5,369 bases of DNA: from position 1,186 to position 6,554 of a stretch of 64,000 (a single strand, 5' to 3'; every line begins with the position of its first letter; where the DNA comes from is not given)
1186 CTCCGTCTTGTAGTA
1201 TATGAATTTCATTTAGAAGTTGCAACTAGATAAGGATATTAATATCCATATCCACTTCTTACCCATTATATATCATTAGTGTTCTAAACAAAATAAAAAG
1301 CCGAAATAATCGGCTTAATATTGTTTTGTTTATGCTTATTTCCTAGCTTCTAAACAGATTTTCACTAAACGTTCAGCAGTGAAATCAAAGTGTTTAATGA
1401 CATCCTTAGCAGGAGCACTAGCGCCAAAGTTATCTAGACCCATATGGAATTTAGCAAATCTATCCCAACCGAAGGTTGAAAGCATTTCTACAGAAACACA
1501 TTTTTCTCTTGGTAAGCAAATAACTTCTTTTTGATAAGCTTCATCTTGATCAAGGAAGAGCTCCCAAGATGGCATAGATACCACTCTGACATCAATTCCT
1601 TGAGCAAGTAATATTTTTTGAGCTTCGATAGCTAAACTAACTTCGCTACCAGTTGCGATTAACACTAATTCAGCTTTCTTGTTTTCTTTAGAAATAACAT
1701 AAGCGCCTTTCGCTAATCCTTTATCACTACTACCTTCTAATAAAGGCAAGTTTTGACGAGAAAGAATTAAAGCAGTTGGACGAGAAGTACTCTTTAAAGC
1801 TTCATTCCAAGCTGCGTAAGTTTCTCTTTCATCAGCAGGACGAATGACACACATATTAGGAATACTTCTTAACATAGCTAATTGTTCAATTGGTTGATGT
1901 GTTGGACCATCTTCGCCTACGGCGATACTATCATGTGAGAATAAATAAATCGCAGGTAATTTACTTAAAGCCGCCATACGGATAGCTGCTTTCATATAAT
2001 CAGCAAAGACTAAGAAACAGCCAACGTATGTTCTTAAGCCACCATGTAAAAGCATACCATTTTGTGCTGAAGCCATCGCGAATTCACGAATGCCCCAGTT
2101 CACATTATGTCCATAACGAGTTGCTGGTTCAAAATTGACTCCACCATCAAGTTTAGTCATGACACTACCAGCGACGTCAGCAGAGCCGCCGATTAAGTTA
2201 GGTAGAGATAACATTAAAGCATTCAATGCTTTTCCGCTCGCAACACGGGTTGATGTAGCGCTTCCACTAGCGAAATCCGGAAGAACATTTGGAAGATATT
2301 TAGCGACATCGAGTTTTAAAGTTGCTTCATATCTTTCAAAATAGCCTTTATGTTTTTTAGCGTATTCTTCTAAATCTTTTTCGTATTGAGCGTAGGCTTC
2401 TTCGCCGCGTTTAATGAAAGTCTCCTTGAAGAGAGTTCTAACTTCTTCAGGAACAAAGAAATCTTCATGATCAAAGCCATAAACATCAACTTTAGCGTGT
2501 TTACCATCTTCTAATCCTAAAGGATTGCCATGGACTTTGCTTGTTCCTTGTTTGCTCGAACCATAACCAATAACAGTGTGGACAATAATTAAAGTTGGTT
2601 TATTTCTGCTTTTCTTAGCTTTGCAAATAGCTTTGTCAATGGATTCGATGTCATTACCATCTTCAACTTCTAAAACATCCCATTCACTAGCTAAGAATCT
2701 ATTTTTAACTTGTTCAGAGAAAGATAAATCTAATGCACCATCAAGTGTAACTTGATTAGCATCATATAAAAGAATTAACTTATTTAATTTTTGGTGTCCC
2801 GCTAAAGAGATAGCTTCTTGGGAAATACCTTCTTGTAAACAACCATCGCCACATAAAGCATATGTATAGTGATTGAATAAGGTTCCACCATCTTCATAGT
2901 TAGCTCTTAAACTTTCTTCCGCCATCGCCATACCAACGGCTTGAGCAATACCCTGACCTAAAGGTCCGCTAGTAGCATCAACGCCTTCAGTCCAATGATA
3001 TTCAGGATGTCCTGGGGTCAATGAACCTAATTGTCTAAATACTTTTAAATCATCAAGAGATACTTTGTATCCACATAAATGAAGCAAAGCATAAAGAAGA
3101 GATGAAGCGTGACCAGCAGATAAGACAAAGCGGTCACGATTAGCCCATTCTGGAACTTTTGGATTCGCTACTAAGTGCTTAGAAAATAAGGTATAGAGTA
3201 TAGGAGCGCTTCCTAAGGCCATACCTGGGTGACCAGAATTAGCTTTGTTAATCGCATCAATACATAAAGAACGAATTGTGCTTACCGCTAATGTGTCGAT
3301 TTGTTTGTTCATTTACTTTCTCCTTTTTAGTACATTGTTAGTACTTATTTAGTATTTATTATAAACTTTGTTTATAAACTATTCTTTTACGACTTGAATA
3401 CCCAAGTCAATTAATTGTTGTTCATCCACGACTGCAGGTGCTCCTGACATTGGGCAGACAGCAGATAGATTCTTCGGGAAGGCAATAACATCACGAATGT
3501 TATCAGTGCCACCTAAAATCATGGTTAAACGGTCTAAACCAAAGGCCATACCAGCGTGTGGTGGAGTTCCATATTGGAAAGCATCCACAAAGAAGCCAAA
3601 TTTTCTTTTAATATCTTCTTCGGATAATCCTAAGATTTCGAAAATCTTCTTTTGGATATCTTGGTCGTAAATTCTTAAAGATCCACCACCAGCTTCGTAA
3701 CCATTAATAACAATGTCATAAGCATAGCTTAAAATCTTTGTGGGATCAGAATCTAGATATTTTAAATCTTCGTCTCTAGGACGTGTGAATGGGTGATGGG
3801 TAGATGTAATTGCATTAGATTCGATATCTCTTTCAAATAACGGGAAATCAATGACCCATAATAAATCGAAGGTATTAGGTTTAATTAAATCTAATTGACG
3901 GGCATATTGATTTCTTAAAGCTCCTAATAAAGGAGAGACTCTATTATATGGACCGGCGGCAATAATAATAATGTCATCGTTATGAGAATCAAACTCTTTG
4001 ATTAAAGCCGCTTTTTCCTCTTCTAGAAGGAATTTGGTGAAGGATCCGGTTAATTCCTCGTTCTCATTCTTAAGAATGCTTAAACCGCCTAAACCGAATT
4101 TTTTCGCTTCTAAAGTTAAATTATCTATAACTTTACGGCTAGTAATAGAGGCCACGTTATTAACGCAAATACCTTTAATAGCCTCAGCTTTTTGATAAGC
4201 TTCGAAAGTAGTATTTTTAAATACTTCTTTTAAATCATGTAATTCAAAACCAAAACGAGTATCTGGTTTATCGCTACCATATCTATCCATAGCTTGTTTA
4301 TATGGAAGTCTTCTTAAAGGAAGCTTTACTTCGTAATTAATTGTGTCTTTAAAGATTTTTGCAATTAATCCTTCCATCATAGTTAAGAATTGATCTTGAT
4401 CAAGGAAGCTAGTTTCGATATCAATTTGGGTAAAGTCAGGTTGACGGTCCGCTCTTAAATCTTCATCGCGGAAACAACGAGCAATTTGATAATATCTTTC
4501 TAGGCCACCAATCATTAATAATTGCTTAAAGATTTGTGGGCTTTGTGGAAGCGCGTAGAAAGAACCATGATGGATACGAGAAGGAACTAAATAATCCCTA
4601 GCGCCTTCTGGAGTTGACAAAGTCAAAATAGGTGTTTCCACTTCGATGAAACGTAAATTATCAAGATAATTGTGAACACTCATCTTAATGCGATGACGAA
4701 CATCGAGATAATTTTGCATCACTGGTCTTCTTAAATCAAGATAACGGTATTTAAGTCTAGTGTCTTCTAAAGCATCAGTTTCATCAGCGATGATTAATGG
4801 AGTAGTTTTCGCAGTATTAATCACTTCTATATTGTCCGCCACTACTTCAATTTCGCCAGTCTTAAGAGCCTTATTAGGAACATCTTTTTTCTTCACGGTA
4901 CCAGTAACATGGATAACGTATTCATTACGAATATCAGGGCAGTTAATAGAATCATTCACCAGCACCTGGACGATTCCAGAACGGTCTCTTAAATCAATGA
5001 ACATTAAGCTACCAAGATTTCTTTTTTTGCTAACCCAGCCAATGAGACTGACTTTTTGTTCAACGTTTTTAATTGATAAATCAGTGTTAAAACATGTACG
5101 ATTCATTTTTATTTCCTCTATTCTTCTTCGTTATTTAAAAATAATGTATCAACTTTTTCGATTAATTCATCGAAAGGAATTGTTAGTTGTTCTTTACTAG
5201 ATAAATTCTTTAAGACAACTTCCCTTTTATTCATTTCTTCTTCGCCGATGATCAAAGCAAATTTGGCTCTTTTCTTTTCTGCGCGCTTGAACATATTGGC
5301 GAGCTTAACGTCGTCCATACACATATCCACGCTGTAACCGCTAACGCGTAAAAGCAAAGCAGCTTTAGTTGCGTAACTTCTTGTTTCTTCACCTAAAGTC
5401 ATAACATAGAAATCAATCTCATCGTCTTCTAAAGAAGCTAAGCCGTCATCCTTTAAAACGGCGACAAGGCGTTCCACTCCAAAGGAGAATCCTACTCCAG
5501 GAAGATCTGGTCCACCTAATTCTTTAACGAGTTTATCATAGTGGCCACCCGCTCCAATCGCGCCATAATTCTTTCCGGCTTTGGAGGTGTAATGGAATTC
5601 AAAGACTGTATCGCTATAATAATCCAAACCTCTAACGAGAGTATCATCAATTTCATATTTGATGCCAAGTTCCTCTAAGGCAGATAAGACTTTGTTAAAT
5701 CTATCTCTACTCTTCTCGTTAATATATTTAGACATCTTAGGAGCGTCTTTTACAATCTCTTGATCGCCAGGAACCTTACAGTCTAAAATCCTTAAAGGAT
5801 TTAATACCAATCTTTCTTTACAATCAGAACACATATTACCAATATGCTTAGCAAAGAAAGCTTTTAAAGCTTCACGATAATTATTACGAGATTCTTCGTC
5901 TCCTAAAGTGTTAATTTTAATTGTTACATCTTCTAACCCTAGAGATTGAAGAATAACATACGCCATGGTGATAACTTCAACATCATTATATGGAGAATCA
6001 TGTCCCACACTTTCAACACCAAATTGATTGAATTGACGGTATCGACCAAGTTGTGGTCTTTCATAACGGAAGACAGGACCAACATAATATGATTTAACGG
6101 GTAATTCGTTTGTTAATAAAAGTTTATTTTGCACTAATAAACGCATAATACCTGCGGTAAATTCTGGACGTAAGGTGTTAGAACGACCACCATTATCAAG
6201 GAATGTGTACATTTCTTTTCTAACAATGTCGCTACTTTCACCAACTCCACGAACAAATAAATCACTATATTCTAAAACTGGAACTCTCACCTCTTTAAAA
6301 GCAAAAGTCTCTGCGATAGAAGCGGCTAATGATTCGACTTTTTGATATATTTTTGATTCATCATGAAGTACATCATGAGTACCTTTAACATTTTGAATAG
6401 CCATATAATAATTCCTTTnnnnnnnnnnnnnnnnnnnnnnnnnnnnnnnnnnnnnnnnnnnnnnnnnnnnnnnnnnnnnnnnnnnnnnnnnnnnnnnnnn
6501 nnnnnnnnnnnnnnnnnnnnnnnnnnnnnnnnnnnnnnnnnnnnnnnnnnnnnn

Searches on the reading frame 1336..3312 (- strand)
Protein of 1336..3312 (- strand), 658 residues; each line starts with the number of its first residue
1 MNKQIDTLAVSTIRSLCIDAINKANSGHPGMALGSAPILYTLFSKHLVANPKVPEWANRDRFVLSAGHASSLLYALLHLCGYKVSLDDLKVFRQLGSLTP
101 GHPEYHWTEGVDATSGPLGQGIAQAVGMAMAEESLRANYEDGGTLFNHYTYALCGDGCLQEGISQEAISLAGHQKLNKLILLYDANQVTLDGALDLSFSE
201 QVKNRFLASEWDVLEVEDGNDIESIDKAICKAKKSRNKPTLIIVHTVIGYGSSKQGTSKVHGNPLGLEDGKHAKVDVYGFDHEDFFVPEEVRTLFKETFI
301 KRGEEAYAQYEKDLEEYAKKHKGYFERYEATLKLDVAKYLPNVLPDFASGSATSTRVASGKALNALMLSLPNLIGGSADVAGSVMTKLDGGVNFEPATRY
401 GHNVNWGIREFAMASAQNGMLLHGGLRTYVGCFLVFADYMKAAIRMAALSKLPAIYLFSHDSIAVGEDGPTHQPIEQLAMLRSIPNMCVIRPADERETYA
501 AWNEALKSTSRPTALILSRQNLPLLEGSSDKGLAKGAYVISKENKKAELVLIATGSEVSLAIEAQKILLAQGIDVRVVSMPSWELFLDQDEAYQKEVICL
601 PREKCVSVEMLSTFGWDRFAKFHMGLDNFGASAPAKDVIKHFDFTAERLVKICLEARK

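Call 54: search_protein_families(library=pfam, proteins=[window:1336-3312:-], max_evalue=1e-15)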
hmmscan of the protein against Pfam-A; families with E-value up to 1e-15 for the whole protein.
window:1336-3312:- (658 aa): 3 families
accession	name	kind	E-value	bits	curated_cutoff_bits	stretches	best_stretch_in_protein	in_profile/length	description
PF00456.26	Transketolase_N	-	1.4e-127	425.7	22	1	6-325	2-322/334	Transketolase, thiamine diphosphate binding domain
PF02779.29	Transket_pyr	-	8.1e-53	179.1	27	1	353-523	3-173/174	Transketolase, pyrimidine binding domain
PF22613.1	Transketolase_C_1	-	7.4e-37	126.5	27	1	536-645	1-113/113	Transketolase-like TK C-terminal domain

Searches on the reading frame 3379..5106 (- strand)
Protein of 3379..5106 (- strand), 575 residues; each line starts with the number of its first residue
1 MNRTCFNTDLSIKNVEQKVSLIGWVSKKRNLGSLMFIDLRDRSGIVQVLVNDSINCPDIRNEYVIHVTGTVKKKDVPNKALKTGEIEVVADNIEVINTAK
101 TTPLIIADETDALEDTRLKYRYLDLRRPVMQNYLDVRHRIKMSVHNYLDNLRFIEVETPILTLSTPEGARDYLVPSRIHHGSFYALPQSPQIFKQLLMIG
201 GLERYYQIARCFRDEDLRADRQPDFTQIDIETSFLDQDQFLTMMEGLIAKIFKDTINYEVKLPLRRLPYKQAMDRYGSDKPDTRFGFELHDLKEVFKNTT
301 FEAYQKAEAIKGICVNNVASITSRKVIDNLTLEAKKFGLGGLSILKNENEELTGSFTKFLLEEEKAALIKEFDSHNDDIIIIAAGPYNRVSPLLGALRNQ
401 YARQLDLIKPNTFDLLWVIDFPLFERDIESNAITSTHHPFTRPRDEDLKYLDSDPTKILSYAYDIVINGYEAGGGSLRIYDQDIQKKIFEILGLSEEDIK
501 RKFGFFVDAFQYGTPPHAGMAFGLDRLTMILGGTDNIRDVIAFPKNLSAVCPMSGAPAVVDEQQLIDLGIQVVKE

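Call 54: search_protein_families(library=pfam, proteins=[window:3379-5106:-], max_evalue=1e-15)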
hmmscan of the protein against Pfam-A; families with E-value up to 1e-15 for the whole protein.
window:3379-5106:- (575 aa): 1 family
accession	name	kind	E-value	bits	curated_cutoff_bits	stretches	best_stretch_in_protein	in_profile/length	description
PF00152.25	tRNA-synt_2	-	9.5e-120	399.7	25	1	114-546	2-307/308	tRNA synthetases class II (D, K and N)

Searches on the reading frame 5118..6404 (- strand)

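Call 54: search_protein_families(library=pfam, proteins=[window:5118-6404:-], max_evalue=1e-15)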
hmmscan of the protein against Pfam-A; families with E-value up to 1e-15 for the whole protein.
window:5118-6404:- (428 aa): 2 families
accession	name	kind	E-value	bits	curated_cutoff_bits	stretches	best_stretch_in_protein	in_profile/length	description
PF13393.11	tRNA-synt_His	-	4e-44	151.5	25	1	8-313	1-308/308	Histidyl-tRNA synthetase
PF03129.25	HGTP_anticodon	-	1.8e-16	60.5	21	0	332-419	2-92/94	Anticodon binding domain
